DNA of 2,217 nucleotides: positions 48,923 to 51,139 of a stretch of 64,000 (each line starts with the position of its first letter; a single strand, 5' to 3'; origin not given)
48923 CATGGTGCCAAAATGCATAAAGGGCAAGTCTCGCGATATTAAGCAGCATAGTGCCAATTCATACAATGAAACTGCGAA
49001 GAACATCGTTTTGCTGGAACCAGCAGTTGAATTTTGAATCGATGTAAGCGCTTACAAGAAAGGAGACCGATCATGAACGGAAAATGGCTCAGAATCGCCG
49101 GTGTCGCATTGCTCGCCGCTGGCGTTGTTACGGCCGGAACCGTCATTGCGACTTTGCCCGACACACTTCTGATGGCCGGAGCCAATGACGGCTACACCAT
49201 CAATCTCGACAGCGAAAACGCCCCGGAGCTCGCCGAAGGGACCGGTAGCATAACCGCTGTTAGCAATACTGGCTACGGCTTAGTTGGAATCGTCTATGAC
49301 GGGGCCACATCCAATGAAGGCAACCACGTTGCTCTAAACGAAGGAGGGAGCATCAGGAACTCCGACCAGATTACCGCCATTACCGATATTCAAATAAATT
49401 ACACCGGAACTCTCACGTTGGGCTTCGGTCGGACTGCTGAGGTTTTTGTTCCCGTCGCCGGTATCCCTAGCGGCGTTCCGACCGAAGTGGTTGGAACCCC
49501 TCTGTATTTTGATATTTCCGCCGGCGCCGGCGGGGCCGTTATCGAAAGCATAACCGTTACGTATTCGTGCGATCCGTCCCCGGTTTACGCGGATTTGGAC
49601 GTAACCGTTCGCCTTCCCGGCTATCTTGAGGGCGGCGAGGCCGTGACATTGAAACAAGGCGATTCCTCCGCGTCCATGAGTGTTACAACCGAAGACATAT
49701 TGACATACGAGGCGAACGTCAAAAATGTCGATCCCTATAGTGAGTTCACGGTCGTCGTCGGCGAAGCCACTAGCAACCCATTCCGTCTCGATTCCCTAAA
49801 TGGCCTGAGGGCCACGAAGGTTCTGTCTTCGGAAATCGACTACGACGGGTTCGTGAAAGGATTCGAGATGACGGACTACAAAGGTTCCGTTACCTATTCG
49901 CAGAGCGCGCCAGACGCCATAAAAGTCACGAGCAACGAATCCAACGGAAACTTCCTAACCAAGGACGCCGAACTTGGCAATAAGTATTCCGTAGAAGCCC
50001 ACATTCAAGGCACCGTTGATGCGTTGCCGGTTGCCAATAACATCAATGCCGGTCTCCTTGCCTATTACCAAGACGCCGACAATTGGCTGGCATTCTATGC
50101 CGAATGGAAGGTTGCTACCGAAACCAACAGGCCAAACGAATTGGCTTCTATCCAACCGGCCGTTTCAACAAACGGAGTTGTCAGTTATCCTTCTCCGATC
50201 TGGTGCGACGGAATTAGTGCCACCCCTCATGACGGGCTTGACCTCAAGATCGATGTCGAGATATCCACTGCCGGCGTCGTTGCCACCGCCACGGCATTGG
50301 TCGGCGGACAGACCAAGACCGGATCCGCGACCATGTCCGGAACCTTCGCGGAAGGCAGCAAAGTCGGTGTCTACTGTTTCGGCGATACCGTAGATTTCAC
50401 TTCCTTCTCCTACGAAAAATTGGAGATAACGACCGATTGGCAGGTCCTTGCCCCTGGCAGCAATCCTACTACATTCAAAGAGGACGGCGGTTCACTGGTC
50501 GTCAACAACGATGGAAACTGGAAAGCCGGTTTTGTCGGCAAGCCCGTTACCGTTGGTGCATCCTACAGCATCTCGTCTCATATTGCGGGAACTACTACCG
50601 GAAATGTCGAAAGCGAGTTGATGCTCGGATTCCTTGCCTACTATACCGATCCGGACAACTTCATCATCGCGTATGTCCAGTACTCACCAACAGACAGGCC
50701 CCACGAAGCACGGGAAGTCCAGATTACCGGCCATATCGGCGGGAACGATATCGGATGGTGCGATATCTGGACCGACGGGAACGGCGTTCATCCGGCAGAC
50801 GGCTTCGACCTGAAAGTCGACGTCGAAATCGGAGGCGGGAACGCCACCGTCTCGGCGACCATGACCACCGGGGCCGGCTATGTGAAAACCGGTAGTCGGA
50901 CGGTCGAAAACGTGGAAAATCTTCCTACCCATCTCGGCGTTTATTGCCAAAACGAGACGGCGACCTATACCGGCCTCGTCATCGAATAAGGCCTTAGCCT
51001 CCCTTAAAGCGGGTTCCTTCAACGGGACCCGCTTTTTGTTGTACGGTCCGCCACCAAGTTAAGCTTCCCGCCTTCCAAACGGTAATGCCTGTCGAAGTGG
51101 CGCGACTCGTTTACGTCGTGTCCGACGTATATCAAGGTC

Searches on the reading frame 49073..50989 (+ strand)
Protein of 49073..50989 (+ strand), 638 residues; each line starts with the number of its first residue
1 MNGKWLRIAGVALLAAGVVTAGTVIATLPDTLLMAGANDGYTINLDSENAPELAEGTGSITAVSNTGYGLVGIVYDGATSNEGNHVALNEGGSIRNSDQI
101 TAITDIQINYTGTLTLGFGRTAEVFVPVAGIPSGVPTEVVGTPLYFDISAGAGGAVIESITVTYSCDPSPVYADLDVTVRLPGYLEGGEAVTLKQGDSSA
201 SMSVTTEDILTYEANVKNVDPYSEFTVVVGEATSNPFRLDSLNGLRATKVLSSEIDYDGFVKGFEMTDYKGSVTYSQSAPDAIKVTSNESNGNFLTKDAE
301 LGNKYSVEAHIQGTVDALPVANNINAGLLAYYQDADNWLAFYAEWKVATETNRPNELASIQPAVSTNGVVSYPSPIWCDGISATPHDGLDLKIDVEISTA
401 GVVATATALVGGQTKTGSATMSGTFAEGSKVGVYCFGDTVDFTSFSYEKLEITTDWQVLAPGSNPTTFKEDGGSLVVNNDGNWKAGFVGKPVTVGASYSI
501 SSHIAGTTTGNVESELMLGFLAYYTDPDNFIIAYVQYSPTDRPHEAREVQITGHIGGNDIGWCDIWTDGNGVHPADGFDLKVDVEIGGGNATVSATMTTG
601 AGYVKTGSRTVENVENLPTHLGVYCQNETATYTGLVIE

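Call 7: search_protein_families(library=pfam, proteins=[window:49073-50989:+])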
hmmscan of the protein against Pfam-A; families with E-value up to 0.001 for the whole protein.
window:49073-50989:+ (638 aa): 0 families

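Call 17: find_homologous_proteins(query=window:49073-50989:+)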
Query window:49073-50989:+ (638 aa): 2 proteins with E <= 0.001 among 8000 candidates.
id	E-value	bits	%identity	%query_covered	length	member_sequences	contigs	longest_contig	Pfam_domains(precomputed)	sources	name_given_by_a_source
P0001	0.0e+0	1420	100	100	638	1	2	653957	-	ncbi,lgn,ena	-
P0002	5.1e-205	701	52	99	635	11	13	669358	-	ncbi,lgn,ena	-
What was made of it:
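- Checked: The 638-aa product that starts at 49073 is the form on record in the protein collection (call 17).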

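Call 18: find_encoding_contigs(protein=P0002, flank=10000, max_places=8)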
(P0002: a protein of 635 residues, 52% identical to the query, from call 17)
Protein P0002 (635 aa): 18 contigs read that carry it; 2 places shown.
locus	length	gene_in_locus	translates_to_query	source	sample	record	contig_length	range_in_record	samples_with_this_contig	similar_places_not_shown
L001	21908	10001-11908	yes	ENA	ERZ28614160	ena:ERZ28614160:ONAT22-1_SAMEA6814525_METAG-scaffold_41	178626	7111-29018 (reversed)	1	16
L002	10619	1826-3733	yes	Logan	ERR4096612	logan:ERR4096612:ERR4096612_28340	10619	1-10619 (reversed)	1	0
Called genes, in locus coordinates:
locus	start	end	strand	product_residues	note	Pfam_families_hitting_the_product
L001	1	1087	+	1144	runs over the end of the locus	PF17757:UvrB_inter, PF02559:CarD_TRCF_RID, PF00270:DEAD, PF04851:ResIII, PF00271:Helicase_C, PF03461:TRCF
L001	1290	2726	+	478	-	PF01547:SBP_bac_1, PF13416:SBP_bac_8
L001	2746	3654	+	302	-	PF00528:BPD_transp_1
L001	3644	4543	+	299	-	PF00528:BPD_transp_1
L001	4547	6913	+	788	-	-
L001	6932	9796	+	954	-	-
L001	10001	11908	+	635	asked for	-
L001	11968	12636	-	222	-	PF00005:ABC_tran, PF13304:AAA_21 (faint)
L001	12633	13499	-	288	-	-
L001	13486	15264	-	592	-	PF02837:Glyco_hydro_2_N, PF22666:Glyco_hydro_2_N2, PF00703:Glyco_hydro_2 (faint), PF02836:Glyco_hydro_2_C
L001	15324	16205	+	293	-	PF02311:AraC_binding, PF00165:HTH_AraC, PF12833:HTH_18, PF00165:HTH_AraC (weak)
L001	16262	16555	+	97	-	PF01479:S4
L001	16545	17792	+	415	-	PF01171:ATP_bind_3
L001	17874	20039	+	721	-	PF00004:AAA, PF17862:AAA_lid_3, PF01434:Peptidase_M41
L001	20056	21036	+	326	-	PF01207:Dus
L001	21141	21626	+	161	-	-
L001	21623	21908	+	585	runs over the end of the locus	PF00664:ABC_membrane, PF00005:ABC_tran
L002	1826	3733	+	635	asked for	-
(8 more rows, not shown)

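Call 19: find_encoding_contigs(protein=P0001, flank=10000, max_places=4)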
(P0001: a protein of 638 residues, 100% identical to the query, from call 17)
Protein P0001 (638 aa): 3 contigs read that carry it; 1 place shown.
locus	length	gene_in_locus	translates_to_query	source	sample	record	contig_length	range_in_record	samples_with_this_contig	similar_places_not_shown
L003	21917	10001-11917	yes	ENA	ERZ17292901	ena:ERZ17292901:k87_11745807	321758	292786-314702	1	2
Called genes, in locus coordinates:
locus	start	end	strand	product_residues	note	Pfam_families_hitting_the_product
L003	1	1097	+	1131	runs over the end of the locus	PF17757:UvrB_inter, PF02559:CarD_TRCF_RID, PF00270:DEAD, PF04851:ResIII, PF00271:Helicase_C, PF03461:TRCF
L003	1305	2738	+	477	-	PF01547:SBP_bac_1, PF13416:SBP_bac_8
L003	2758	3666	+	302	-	PF00528:BPD_transp_1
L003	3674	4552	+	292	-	PF00528:BPD_transp_1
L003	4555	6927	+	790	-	-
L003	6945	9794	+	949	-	-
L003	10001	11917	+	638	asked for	-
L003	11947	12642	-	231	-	PF00005:ABC_tran, PF13304:AAA_21 (faint)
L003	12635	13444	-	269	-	-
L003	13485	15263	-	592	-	PF02837:Glyco_hydro_2_N, PF22666:Glyco_hydro_2_N2, PF00703:Glyco_hydro_2 (weak), PF02836:Glyco_hydro_2_C (weak)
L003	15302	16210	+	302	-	PF02311:AraC_binding, PF00165:HTH_AraC (weak), PF12833:HTH_18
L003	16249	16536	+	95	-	PF01479:S4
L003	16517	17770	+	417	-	PF01171:ATP_bind_3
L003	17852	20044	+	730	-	PF00004:AAA, PF17862:AAA_lid_3, PF01434:Peptidase_M41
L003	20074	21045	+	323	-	PF01207:Dus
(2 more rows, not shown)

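Call 33: find_related_loci(query=A5, collection=genome_contigs, flank=10000)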
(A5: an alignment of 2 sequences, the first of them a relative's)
Query A5 (638 aa) in genome_contigs; peptide patterns used: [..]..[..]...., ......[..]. (x = any residue, [..] = any of these).
84 stretches matched a pattern; 1 encode a relative of the query (tblastn E <= 1e-3); 1 distinct loci.
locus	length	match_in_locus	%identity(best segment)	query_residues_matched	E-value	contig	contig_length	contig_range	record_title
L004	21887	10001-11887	52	5-637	0e+0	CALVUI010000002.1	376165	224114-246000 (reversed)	MAG: uncultured Bacilli bacterium isolate BRZ_RV__bin55 genome assembly, contig: BRZ_RV__NODE_2_length_376165_cov_17.596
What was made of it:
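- On cre (CcpA operator): The sister-species contig is titled 'uncultured Bacilli bacterium' (call 33).
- Host: class Bacilli (call 33).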

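Call 42: search_protein_representatives(alignment_id=A5)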
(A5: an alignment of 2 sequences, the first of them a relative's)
Query: 2 sequences, 641 profile positions. Proteins with E-value up to 0.001 (for the whole library): 184; up to 1e-10: 74; up to 1e-30: 29. The best 150 are listed.
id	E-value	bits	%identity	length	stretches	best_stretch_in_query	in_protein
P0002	0.0e+00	1295.4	-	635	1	1-641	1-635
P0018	1.1e-101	358.1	-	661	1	61-640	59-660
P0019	2.2e-92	327.3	-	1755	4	430-636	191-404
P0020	3.7e-74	267.1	-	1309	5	430-639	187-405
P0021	5.1e-67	243.5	-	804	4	401-639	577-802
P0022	1.6e-66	241.9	-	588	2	411-640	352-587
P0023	2.0e-65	238.2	-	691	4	498-639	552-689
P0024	2.8e-62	227.9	-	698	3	495-638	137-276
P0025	3.1e-57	211.2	-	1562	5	413-638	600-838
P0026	2.0e-56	208.5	-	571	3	377-640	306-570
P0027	3.6e-52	194.5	-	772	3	500-636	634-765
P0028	8.7e-52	193.2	-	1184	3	399-639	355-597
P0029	6.6e-50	187.0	-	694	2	416-631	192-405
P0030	3.5e-48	181.3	-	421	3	395-640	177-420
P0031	1.3e-44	169.4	-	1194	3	494-639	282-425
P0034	9.8e-39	150.1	-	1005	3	292-449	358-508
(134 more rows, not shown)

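Call 43: predict_structure(alignment_id=A5)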
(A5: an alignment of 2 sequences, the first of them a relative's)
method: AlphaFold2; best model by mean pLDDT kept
length: 638 residues; sequences in the alignment: 2
mean_pLDDT: 52.2   pTM: 0.36
mean pLDDT of the five models: 52.2, 51.7, 51.4, 45.7, 42.5
residues with pLDDT >= 90: 10; 70-90: 187; 50-70: 129; < 50: 312
segments of 3 or more residues with pLDDT < 50: 1-189, 192-195, 197-200, 204-293, 315-320, 348-354, 451-454, 461-465
pLDDT, mean of each block of 10 residues (from residue 1): 22 20 21 22 27 27 25 25 21 22 21 22 23 27 26 29 31 40 41 47 44 44 42 28 23 25 30 28 43 59 76 50 66 74 60 55 71 66 66 79 80 75 68 63 64 57 57 72 65 79 78 75 83 80 64 84 63 78 85 85 80 76 82 85
secondary structure, 60 per line:
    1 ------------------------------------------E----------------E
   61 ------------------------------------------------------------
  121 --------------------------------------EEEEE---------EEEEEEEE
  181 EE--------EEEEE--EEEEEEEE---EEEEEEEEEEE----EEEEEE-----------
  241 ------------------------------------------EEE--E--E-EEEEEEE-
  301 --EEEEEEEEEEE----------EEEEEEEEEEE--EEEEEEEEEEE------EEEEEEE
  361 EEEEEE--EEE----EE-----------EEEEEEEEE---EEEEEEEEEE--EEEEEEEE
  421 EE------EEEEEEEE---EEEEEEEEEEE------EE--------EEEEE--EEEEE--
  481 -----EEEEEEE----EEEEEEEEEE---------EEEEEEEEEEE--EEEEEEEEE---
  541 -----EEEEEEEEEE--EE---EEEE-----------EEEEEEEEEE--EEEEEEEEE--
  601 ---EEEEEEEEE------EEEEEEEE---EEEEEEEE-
elements in order: E159-163 E173-182 E191-195 E198-205 E209-219 E224-229 E283-285 E293-299 E303-313 E324-334 E337-347 E354-366 E369-371 E389-397 E401-410 E413-422 E429-436 E440-450 E467-471 E474-478 E486-492 E497-506 E516-526 E529-537 E546-555 E563-566 E578-587 E590-598 E604-612 E619-626 E630-637

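Call 45: search_protein_families(library=pfam, proteins=[P0018, P0019, P0020, P0021, P0025, P0028, P0031, P0034], max_evalue=0.01)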
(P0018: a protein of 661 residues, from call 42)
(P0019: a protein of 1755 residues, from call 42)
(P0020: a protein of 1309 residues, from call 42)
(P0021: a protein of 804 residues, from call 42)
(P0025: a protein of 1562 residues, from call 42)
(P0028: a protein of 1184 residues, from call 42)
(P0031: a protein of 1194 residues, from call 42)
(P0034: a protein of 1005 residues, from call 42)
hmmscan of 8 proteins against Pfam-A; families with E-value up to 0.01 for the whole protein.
P0018 (661 aa): 0 families

P0019 (1755 aa): 2 families
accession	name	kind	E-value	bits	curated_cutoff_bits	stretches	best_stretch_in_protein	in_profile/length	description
PF17851.8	GH43_C2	-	0.0018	18.5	22.7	0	1072-1206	22-156/203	Beta xylosidase C-terminal Concanavalin A-like domain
PF18981.6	InlK_D3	-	0.0069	16.9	25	1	1656-1698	30-73/75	Internalin K domain (D3/D4)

P0020 (1309 aa): 1 family
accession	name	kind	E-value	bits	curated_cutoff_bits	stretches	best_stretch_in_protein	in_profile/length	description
PF17851.8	GH43_C2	-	0.0004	20.6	22.7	0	631-765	22-156/203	Beta xylosidase C-terminal Concanavalin A-like domain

P0021 (804 aa): 1 family
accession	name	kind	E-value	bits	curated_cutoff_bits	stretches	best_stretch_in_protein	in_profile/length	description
PF16270.11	DUF4923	-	0.0039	17.5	22.8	1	401-461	71-134/176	Lipocalin-like domain (DUF4923)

P0025 (1562 aa): 0 families

P0028 (1184 aa): 6 families
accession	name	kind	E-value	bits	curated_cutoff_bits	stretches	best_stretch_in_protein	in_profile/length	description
PF13385.13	Laminin_G_3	-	3.2e-20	73.3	27.6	1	614-764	10-151/151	Concanavalin A-like lectin/glucanases superfamily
PF00149.33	Metallophos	-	3.9e-09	37.6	21.5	1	823-1037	3-188/191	Calcineurin-like phosphoesterase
PF02973.23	Sialidase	-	6.3e-06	26.3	26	1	680-764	97-182/189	Sialidase, N-terminal domain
PF10679.14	DUF2491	-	7.9e-06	25.6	25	0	463-537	43-111/210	Protein of unknown function (DUF2491)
PF08142.18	AARP2CN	-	0.0015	18.5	23.8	0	501-540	19-58/73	AARP2CN (NUC121) domain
PF02210.31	Laminin_G_2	-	0.0089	16.9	22.9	0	650-750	18-120/126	Laminin G domain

P0031 (1194 aa): 1 family
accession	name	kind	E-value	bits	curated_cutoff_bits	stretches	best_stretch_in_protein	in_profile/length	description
PF01336.31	tRNA_anti-codon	-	0.0028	18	27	1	934-996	1-60/75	OB-fold nucleic acid binding domain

P0034 (1005 aa): 0 families
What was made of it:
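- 49073..50989 (+): Target gene: a 638-aa exported or membrane-anchored protein with an N-terminal hydrophobic segment, an uncharacterised domain and two tandem concanavalin-A-like beta-sandwich repeats. It is probably a glycan-binding surface protein. Some of those relatives show weak GH43_C2 hits or a Laminin_G_3 hit above Pfam's threshold (call 45).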

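Call 48: fold_search(model_id=the predicted structure, library=pdb)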
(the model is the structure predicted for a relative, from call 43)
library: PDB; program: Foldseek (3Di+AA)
matches with E <= 10: 1148; with E <= 0.001: 23
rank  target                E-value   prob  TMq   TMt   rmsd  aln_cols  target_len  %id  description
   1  8vy2_A                5.0e-07  1.00  0.16  0.08  24.4       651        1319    9  Structure of mCELSR1 extracellular region containing CADH9-GAIN domains (released 2025-05-07)
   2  2jd4_A                1.6e-06  1.00  0.15  0.23  18.9       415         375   10  Mouse laminin alpha1 chain, domains LG4-5 (released 2007-02-27)
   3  2wjs                  2.4e-06  1.00  0.16  0.19  21.0       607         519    9  Crystal structure of the LG1-3 region of the laminin alpha2 chain (released 2009-06-23)
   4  2wsu_D                2.8e-06  1.00  0.15  0.28  21.3       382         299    8  Galectin domain of porcine adenovirus type 4 NADC-1 isolate fibre (released 2010-08-11)
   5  7w12_A                4.1e-05  1.00  0.17  0.22  30.1       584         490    9  Complex structure of alginate lyase AlyB-OU02 with G9 (released 2022-11-16)
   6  5zu5                  4.2e-05  1.00  0.18  0.22  28.3       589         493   10  Crystal structure of a full length alginate lyase with CBM domain (released 2018-06-27)
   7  7m6a_A                7.0e-05  0.98  0.14  0.03  19.8       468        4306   12  High resolution structure of the membrane embedded skeletal muscle ryanodine receptor (released 2021-09-08)
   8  7tzc_A                8.0e-05  0.97  0.14  0.03  21.8       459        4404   12  A drug and ATP binding site in type 1 ryanodine receptor (released 2022-05-18)
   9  3fby_A                1.0e-04  1.00  0.21  0.25   6.8       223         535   14  The crystal structure of the signature domain of cartilage oligomeric matrix protein. (released 2009-06-23)
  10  9ol4_A                1.9e-04  0.99  0.14  0.03  18.7       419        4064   11  Cryo-EM Structure of Ryanodine Receptor 1: Drug Bound Open Conformation (released 2026-01-28)
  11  8w7n                  4.5e-04  0.69  0.12  0.08  22.3       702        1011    8  Crystal structure of the in-cell Cry1Aa purified from Bacillus thuringiensis (released 2024-03-06)
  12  4ozx                  4.7e-04  1.00  0.20  0.38   6.0       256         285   15  Crystal Structure of the alginate lyase from Klebsiella pneumoniae (released 2015-03-04)
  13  9nmr_A                4.7e-04  0.91  0.13  0.03  20.8       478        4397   12  Structure of mouse RyR1 (including auxiliary transmembrane helix TMx; EGTA-only dataset) (released 2025-10-08)
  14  8zdp_v                4.7e-04  0.84  0.15  0.13  61.9       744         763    7  Cryo-EM structure of Mycobacteriophage Douge Central fiber (gp20) (released 2025-06-25)
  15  8zdq_v                4.7e-04  0.84  0.15  0.12  61.9       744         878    7  Cryo-EM structure of Mycobacteriophage Douge complete baseplate (gp13, gp17, gp23, gp16, gp18 and gp20) (released 2025-06-25)
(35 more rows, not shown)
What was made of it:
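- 49073..50989 (+): A low-confidence model (pLDDT 52; 65-85 in the C-terminal half) matches laminin-G, lectin and PL7 folds (calls 43, 48).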

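Call 52: search_protein_families(library=ncbifam, proteins=[window:49073-50989:+], max_evalue=0.01)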
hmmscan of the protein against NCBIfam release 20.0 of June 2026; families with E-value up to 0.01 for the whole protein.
window:49073-50989:+ (638 aa): 0 families
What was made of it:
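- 49073..50989 (+): No Pfam or NCBIfam hit (calls 7, 52).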

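Call 58: find_encoding_contigs(protein=P0018, flank=10000, max_places=4)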
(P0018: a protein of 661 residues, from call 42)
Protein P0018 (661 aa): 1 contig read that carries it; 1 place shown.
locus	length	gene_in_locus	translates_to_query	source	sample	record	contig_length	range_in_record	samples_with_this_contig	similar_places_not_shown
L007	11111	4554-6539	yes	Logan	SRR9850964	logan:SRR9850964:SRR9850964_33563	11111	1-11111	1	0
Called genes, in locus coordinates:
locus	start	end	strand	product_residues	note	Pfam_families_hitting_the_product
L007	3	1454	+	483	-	?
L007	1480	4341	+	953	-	-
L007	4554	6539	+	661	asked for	-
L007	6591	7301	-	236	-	PF00005:ABC_tran, PF13304:AAA_21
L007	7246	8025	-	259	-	-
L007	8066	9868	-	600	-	PF02837:Glyco_hydro_2_N, PF22666:Glyco_hydro_2_N2 (weak), PF02836:Glyco_hydro_2_C (weak)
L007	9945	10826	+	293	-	PF02311:AraC_binding, PF00165:HTH_AraC (weak), PF12833:HTH_18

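Call 71: find_homologous_proteins(query=P0015, max_evalue=1e-30)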
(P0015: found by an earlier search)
Query P0015 (790 aa): 61 proteins with E <= 1e-30 among 8000 candidates.
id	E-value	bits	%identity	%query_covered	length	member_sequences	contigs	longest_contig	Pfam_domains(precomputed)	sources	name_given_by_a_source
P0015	0.0e+0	1810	100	100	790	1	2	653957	-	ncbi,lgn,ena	-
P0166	0.0e+0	1397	76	100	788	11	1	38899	-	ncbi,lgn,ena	-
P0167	1.4e-278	945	56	94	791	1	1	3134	-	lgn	-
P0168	4.2e-274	930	53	99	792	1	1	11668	-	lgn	-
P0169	1.6e-264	898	55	93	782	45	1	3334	-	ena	-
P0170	6.0e-263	893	54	93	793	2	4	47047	-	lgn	-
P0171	9.4e-263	892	55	93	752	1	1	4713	-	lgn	-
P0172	5.9e-261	886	52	99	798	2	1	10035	-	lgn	-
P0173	8.9e-255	866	51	100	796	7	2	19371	-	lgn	-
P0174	3.6e-251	854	53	95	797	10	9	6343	-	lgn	-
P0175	5.0e-247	840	51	99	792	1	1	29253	-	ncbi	-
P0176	1.4e-246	839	51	95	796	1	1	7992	-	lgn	-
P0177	2.0e-244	832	49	98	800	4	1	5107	-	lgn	-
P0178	8.5e-244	830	50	99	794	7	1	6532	PF09492.17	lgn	-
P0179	2.3e-243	828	49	99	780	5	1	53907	-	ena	-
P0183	1.6e-240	819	50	99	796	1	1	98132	-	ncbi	-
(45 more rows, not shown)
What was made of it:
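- On cre (CcpA operator): A homolog is named as from 'Bacilli bacterium' (call 71).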

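Call 72: find_encoding_contigs(protein=P0170, flank=10000, max_places=2)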
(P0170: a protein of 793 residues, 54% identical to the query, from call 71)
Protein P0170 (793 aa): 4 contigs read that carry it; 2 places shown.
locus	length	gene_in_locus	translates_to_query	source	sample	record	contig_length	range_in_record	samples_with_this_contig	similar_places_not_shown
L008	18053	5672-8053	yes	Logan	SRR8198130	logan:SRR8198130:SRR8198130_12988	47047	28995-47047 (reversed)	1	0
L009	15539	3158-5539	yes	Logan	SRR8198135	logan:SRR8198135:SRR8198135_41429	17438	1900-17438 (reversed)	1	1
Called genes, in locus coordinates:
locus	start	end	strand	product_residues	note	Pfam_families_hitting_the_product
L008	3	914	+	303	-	?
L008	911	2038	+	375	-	PF09479:Flg_new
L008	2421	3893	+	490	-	PF01547:SBP_bac_1, PF13416:SBP_bac_8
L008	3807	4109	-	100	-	-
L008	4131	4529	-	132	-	-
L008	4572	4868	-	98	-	-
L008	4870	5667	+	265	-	PF00528:BPD_transp_1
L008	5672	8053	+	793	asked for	-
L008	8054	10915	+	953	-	PF18981:InlK_D3 (faint)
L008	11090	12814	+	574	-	-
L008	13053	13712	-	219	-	PF00005:ABC_tran, PF13304:AAA_21 (faint)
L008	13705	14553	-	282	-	-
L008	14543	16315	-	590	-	PF02837:Glyco_hydro_2_N, PF22666:Glyco_hydro_2_N2 (weak), PF02836:Glyco_hydro_2_C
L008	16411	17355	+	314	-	PF02311:AraC_binding (faint), PF00165:HTH_AraC, PF12833:HTH_18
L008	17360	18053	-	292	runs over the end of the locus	PF00248:Aldo_ket_red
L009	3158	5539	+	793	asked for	-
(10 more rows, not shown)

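Call 73: find_encoding_contigs(protein=P0175, flank=10000, max_places=2)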
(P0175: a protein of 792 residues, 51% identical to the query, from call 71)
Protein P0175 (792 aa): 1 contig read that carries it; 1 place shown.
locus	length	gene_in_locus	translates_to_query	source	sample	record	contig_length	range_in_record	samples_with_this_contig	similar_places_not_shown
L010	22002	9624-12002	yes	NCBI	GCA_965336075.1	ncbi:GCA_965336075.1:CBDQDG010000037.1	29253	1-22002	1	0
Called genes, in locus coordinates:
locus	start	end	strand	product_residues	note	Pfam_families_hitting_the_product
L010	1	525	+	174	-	?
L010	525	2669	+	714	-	PF00512:HisKA, PF02518:HATPase_c, PF00072:Response_reg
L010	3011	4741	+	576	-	PF02837:Glyco_hydro_2_N, PF22666:Glyco_hydro_2_N2, PF02836:Glyco_hydro_2_C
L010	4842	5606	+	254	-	-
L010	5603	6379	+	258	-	PF03215:Rad17 (weak), PF00005:ABC_tran, PF13401:AAA_22 (weak)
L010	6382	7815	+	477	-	PF01547:SBP_bac_1, PF13416:SBP_bac_8, PF13343:SBP_bac_6 (faint)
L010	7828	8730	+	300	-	PF00528:BPD_transp_1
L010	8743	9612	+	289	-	PF00528:BPD_transp_1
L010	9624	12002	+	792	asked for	-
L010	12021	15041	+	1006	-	PF17996:CE2_N, PF00657:Lipase_GDSL (weak), PF13472:Lipase_GDSL_2 (weak)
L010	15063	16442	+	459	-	-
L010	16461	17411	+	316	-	PF05887:Trypan_PARP (faint)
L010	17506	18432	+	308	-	PF01022:HTH_5, PF12840:HTH_20 (weak)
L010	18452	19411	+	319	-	PF16227:DUF4886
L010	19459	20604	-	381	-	PF00438:S-AdoMet_synt_N, PF02772:S-AdoMet_synt_M, PF02773:S-AdoMet_synt_C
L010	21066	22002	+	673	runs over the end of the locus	-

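Call 74: find_encoding_contigs(protein=P0183, flank=10000, max_places=2)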
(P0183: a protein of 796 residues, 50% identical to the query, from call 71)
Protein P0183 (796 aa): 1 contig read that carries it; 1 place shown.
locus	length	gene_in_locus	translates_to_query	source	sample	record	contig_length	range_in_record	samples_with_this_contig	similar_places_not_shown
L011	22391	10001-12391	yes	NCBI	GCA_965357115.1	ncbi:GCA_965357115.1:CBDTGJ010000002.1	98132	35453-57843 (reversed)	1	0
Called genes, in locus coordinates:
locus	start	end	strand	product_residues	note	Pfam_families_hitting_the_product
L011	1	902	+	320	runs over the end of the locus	PF00356:LacI, PF00532:Peripla_BP_1, PF13407:Peripla_BP_4 (weak), PF13377:Peripla_BP_3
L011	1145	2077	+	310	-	PF20586:DUF6788 (weak), PF02661:Fic (weak)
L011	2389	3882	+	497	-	PF00884:Sulfatase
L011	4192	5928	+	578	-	PF02837:Glyco_hydro_2_N, PF22666:Glyco_hydro_2_N2, PF02836:Glyco_hydro_2_C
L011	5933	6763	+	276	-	-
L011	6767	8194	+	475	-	PF01547:SBP_bac_1, PF13416:SBP_bac_8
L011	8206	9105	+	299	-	PF00528:BPD_transp_1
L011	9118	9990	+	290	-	PF00528:BPD_transp_1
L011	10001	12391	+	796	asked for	-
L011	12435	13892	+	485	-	-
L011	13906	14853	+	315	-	-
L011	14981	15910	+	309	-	PF01022:HTH_5, PF12840:HTH_20 (weak)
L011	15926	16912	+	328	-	PF16227:DUF4886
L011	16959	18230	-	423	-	PF05762:VWA_CoxE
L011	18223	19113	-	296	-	PF13191:AAA_16, PF00004:AAA, PF07724:AAA_2, PF07726:AAA_3 (faint), PF07728:AAA_5, PF13401:AAA_22 (weak)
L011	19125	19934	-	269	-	PF01183:Glyco_hydro_25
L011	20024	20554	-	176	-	-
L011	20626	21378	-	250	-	PF13527:Acetyltransf_9, PF00583:Acetyltransf_1 (weak), PF13508:Acetyltransf_7 (weak), PF13673:Acetyltransf_10 (weak), PF08445:FR47 (weak)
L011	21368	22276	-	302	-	PF09924:LPG_synthase_C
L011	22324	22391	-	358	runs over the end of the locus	PF04346:EutH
